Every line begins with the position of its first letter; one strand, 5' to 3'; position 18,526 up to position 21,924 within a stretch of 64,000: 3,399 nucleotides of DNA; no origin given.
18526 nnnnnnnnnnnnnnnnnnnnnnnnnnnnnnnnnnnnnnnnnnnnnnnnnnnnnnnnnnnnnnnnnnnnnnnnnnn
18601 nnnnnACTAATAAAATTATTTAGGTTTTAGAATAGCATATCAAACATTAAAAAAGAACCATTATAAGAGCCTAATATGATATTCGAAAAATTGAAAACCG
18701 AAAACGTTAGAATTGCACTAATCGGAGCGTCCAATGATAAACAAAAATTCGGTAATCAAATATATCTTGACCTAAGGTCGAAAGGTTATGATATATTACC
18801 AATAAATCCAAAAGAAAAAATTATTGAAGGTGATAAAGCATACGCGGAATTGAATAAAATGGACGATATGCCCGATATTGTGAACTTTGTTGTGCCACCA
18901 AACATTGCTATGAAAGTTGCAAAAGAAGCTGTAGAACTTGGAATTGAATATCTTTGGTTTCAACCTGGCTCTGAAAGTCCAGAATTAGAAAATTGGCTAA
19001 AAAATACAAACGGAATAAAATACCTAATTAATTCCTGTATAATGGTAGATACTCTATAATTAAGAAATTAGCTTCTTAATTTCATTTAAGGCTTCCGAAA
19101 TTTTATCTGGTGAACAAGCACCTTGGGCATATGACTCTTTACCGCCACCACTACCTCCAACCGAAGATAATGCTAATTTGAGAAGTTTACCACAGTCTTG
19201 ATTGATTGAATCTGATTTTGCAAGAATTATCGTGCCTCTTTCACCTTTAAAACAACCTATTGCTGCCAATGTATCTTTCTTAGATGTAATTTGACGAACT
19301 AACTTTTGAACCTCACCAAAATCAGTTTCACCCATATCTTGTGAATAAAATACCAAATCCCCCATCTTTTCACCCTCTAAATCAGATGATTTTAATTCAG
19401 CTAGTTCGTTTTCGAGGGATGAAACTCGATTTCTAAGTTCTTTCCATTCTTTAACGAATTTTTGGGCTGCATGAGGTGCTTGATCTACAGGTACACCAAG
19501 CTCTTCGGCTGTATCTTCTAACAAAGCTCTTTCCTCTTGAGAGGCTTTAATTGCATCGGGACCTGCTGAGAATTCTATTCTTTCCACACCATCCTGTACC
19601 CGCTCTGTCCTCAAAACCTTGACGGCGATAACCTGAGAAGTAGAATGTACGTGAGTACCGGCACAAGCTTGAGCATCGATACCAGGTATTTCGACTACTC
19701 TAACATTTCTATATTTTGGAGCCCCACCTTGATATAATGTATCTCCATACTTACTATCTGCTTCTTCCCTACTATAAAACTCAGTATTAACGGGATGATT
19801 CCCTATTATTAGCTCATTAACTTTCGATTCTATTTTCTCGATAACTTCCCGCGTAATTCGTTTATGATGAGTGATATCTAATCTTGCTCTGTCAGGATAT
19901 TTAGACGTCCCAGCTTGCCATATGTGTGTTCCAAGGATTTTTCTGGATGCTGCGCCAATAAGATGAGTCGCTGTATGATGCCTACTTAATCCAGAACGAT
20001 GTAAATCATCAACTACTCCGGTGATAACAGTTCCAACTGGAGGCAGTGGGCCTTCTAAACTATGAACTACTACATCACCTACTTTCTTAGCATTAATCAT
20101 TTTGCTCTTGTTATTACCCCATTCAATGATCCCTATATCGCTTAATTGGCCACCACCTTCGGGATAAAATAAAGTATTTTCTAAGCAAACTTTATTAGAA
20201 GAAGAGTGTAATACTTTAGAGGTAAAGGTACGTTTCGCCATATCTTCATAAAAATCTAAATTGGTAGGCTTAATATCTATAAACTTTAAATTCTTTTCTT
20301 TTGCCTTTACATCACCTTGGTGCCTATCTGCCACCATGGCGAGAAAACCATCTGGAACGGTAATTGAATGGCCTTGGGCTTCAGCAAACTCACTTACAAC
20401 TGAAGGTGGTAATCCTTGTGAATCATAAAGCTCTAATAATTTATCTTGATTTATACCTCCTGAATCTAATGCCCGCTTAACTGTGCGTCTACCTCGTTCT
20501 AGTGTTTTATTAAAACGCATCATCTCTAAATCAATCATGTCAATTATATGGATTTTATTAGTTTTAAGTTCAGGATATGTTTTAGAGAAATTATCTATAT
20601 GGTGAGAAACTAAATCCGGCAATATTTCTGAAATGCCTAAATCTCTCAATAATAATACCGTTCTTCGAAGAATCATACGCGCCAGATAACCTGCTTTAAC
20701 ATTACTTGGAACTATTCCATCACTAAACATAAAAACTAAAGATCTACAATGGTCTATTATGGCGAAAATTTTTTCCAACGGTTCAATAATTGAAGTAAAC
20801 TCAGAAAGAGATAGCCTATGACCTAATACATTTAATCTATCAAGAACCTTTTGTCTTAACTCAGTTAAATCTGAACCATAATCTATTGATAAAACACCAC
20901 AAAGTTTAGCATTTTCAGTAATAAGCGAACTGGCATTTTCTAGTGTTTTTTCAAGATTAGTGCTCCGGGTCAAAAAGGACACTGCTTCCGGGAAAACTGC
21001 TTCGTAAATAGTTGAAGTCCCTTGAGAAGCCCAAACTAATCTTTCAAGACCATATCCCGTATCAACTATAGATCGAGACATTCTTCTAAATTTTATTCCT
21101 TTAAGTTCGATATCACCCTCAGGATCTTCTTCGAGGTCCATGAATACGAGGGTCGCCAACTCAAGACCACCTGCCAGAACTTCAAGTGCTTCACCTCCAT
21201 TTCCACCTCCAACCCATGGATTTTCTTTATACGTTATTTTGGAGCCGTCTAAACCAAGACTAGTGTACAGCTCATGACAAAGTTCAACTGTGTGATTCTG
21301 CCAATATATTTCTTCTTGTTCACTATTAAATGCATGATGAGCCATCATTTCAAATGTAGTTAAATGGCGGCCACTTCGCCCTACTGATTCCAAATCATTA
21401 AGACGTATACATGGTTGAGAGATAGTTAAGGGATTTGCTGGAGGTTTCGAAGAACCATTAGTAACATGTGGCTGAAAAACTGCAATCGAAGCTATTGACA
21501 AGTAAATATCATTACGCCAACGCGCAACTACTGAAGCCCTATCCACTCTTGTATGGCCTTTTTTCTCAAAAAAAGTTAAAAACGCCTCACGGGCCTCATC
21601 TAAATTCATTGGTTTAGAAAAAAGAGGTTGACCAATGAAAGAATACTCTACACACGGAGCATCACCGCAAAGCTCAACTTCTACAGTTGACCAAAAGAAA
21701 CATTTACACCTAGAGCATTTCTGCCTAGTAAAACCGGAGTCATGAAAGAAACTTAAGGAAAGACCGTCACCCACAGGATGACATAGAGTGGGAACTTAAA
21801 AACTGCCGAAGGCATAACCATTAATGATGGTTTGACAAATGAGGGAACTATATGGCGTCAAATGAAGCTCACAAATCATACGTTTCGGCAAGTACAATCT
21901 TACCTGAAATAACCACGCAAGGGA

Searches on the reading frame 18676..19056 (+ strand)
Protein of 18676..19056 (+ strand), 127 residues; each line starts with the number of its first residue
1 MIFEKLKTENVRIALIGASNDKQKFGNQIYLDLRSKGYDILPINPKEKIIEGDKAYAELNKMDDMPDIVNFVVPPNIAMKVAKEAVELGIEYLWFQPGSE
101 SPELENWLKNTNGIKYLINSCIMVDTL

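Call 66: search_protein_families(library=pfam, proteins=[window:18676-19056:+], max_evalue=0.001)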
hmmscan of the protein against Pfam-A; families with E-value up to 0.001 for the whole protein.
window:18676-19056:+ (127 aa): 2 families
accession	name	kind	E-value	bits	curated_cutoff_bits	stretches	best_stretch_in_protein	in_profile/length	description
PF13380.12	CoA_binding_2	-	2.6e-30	105.7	22.8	1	12-125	2-114/116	CoA binding domain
PF02629.25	CoA_binding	-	4.4e-05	24.6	22.3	1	9-94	2-92/97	CoA binding domain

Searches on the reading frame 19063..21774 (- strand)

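Call 66: search_protein_families(library=pfam, proteins=[window:19063-21774:-], max_evalue=0.001)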
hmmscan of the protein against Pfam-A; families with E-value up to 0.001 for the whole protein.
window:19063-21774:- (904 aa): 3 families
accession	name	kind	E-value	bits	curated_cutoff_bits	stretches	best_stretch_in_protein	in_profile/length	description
PF01411.24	tRNA-synt_2c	-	1.6e-113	380.6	30.3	1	60-589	1-549/552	tRNA synthetases class II (A)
PF07973.19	tRNA_SAD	-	3.3e-13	49.8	24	1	691-734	1-44/44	Threonyl and Alanyl tRNA synthetase second additional domain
PF02272.25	DHHA1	-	4.5e-07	30.7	25.9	1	816-903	12-100/102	DHHA1 domain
